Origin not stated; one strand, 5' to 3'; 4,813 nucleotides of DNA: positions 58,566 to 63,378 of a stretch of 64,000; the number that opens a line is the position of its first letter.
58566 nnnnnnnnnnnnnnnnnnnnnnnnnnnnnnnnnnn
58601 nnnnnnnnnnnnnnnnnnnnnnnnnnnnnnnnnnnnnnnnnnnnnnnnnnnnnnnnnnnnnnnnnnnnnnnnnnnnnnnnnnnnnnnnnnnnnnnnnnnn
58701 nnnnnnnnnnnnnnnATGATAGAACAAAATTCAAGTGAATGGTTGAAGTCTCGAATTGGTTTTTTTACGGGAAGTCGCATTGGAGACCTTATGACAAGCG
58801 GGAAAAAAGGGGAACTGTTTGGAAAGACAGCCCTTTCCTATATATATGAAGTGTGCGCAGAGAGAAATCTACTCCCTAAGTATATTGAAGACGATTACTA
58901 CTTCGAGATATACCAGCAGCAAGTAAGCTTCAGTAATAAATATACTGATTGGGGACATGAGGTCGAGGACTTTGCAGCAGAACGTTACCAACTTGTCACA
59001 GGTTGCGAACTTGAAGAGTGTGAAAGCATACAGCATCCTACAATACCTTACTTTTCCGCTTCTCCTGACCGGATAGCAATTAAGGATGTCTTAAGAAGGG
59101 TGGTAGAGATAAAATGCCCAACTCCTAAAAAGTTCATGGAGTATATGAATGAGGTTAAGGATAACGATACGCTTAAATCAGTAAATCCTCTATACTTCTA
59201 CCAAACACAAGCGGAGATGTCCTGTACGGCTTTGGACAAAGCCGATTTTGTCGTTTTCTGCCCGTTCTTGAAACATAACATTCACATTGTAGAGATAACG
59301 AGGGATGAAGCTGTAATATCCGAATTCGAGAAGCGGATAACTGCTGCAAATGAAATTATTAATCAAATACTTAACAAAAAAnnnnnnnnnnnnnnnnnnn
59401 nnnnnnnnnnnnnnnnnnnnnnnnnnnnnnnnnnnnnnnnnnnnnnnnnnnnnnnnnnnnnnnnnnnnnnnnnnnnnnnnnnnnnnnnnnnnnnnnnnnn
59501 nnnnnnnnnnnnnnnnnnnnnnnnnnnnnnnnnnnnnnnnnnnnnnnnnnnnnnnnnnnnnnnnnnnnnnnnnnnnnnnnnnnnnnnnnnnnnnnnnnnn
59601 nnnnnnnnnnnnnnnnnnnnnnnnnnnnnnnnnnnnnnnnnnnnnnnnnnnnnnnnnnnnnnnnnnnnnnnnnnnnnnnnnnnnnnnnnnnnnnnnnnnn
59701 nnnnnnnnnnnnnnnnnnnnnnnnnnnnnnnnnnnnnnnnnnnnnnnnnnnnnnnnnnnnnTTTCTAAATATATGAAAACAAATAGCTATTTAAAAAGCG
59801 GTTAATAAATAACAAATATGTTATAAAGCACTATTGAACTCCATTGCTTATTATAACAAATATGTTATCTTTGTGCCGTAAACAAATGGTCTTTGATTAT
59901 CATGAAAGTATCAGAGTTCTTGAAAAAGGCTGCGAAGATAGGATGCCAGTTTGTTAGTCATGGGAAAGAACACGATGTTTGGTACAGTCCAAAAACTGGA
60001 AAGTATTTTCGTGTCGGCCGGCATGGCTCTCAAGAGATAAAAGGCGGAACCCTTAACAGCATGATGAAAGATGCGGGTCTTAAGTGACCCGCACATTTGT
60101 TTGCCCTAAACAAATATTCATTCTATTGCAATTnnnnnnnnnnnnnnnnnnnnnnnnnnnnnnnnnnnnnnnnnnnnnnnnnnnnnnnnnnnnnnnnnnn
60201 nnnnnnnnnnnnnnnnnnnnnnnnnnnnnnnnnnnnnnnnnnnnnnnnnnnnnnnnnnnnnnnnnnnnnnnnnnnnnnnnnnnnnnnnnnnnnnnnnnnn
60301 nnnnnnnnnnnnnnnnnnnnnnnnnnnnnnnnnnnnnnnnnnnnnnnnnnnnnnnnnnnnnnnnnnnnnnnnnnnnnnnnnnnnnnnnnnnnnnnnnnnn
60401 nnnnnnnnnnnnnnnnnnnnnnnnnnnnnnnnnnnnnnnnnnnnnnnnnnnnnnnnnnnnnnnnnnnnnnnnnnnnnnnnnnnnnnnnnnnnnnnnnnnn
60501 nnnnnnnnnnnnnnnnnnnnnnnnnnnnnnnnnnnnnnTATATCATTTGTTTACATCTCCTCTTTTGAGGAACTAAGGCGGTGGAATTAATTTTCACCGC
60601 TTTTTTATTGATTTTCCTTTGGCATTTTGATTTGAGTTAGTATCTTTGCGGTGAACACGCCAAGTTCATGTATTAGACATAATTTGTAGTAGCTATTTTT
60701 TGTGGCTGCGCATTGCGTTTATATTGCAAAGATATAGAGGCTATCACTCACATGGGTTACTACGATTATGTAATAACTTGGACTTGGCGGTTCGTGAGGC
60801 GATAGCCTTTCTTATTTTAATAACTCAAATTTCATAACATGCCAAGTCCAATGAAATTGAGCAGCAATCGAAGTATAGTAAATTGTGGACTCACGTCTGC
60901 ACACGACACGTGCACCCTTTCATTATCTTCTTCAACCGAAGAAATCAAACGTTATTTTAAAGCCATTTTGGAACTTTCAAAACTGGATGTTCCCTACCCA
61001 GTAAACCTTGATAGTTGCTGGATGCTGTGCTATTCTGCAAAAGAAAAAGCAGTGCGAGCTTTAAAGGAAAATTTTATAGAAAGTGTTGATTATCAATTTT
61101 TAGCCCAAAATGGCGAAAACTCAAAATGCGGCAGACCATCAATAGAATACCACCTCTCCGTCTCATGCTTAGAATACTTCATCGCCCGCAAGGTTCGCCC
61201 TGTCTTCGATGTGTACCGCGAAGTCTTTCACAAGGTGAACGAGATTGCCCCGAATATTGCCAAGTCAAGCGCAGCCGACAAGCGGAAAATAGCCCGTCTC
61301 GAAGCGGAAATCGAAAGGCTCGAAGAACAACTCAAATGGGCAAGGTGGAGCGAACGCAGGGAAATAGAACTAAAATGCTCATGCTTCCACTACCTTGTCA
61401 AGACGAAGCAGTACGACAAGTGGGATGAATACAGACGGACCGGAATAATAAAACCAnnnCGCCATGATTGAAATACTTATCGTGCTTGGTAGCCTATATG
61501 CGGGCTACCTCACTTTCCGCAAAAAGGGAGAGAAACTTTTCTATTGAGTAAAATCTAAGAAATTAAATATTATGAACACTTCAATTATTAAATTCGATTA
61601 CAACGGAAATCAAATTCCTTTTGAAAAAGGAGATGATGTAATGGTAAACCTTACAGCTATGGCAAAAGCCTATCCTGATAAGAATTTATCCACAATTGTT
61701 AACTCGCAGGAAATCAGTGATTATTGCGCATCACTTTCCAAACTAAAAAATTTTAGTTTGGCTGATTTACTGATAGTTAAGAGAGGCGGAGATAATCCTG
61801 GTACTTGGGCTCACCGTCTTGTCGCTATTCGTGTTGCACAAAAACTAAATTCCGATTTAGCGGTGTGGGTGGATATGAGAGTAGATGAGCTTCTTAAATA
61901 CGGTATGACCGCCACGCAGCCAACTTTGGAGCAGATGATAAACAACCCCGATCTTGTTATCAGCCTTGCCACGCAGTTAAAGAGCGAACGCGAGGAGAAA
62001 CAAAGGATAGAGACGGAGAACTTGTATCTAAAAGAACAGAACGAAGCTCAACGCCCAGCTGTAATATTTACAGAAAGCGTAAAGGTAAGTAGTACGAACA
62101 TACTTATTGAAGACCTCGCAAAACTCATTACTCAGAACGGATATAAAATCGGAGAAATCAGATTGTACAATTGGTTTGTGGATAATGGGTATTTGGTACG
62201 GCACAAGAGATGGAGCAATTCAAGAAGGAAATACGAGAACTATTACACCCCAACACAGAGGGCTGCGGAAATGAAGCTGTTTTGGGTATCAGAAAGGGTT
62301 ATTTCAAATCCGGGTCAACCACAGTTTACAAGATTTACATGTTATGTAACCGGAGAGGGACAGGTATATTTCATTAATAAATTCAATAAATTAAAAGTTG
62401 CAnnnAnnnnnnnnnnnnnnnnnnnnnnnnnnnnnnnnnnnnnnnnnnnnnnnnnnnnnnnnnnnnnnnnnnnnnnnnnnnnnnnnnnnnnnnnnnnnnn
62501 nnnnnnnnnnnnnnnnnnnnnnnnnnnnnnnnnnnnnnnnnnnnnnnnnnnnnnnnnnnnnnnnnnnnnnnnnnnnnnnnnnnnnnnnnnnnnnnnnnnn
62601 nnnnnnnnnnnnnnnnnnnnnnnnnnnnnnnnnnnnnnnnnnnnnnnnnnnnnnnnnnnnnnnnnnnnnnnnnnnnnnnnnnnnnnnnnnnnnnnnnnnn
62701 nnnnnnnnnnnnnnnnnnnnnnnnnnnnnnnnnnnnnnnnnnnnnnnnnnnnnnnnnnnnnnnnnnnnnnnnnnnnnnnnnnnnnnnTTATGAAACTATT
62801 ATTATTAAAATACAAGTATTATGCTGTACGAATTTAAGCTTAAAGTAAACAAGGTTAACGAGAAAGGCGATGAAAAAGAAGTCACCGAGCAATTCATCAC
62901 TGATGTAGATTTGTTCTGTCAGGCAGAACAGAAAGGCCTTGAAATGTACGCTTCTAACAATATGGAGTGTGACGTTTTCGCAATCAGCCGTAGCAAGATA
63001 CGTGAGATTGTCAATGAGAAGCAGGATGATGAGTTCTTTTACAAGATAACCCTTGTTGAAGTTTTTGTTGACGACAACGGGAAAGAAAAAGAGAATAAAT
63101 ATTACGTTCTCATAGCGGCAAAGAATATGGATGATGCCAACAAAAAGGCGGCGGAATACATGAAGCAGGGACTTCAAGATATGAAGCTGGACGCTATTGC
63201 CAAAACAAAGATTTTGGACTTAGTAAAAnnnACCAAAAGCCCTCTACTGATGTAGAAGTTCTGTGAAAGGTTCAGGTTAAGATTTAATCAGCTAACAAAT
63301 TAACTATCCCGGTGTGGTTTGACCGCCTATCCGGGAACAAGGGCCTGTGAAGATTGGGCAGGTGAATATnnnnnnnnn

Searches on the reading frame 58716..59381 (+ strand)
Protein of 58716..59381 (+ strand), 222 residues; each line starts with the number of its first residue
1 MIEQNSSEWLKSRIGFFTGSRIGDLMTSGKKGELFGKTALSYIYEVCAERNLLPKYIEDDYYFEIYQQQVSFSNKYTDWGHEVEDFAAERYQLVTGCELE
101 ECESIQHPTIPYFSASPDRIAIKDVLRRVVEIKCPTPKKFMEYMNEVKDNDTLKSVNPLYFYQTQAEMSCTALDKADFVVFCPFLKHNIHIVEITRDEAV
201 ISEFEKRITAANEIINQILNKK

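Call 47: search_protein_families(library=pfam, proteins=[window:58716-59381:+], max_evalue=0.01)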
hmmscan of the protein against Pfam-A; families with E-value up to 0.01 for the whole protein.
window:58716-59381:+ (222 aa): 1 family
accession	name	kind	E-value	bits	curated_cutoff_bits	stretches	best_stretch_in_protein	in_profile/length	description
PF09588.16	YqaJ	-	1.6e-19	71.1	22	1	8-172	1-148/150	YqaJ-like viral recombinase domain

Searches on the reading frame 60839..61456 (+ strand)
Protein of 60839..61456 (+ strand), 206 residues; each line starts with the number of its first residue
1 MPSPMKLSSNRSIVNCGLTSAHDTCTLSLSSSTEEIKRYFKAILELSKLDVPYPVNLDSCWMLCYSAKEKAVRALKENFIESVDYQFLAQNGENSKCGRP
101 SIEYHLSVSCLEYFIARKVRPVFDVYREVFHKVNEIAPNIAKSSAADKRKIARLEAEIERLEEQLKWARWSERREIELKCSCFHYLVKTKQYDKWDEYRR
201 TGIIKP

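Call 47: search_protein_families(library=pfam, proteins=[window:60839-61456:+], max_evalue=0.01)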
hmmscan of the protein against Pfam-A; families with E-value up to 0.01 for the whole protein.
window:60839-61456:+ (206 aa): 1 family
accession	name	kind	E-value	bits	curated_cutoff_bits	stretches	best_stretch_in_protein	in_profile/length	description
PF24580.1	DUF7607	-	0.00095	19.7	27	1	148-195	52-99/110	Domain of unknown function (DUF7607)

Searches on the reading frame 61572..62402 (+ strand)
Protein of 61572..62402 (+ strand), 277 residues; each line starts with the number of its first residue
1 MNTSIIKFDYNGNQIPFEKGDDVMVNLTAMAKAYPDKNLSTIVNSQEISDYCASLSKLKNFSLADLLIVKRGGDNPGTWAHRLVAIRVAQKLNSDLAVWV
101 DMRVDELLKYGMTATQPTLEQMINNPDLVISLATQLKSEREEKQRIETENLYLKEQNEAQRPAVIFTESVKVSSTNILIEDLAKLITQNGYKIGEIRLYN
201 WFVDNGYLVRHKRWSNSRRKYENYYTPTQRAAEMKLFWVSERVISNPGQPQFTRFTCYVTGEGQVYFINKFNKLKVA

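Call 47: search_protein_families(library=pfam, proteins=[window:61572-62402:+], max_evalue=0.01)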
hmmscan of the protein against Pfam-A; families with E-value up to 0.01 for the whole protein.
window:61572-62402:+ (277 aa): 2 families
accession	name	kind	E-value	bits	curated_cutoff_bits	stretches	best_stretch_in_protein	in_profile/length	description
PF03374.19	ANT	-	4.1e-16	59.7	25.3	1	155-272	2-106/108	Phage antirepressor protein KilAC domain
PF04383.19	KilA-N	-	8.4e-11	42.1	23.8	1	10-107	3-104/107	KilA-N domain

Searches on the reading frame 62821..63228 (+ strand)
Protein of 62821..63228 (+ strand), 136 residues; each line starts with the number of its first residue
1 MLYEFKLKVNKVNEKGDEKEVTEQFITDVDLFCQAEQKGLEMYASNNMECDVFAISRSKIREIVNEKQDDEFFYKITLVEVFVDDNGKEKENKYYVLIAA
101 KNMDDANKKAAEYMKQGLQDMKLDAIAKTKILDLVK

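Call 47: search_protein_families(library=pfam, proteins=[window:62821-63228:+], max_evalue=0.01)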
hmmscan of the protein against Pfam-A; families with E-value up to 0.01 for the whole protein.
window:62821-63228:+ (136 aa): 1 family
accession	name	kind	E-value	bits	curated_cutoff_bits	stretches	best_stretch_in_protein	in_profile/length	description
PF14902.11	DUF4494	-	1.1e-21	77.6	27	1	3-135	2-137/139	Domain of unknown function (DUF4494)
